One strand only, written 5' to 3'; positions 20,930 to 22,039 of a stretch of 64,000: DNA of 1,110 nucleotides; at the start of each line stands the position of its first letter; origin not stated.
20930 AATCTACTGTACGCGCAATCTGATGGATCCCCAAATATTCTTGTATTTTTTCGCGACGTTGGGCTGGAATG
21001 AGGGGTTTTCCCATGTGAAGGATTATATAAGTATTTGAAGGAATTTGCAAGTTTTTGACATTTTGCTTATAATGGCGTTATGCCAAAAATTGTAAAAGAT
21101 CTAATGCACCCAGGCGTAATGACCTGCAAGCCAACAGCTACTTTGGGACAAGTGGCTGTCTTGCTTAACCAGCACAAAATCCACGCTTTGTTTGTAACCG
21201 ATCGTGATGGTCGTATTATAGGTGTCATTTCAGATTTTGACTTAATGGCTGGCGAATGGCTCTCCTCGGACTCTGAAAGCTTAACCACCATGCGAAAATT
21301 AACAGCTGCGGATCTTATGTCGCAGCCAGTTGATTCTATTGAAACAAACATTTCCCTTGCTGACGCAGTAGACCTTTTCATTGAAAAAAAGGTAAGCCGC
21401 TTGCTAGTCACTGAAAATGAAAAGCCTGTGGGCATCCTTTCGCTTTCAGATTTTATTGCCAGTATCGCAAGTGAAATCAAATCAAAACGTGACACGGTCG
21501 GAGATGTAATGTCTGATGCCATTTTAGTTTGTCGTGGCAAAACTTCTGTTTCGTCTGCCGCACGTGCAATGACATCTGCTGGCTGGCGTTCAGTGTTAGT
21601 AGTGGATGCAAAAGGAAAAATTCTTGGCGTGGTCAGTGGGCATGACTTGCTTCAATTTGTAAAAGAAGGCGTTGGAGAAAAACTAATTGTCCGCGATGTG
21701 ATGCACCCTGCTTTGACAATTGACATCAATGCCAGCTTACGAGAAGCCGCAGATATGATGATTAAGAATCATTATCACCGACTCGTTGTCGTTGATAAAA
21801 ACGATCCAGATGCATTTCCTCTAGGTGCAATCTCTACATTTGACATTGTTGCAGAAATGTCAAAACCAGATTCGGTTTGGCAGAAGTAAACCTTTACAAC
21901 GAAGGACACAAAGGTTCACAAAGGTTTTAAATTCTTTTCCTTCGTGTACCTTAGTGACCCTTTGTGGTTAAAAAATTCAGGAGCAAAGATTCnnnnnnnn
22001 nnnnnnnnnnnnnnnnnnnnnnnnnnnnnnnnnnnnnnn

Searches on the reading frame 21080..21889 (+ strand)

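Call 32: search_protein_families(library=pfam, proteins=[window:21080-21889:+], max_evalue=0.00001)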
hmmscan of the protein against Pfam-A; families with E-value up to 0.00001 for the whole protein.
window:21080-21889:+ (269 aa): 1 family
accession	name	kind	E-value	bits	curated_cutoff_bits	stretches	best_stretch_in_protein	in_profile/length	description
PF00571.33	CBS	-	2.2e-50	169.2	24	4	5-56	1-52/57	CBS domain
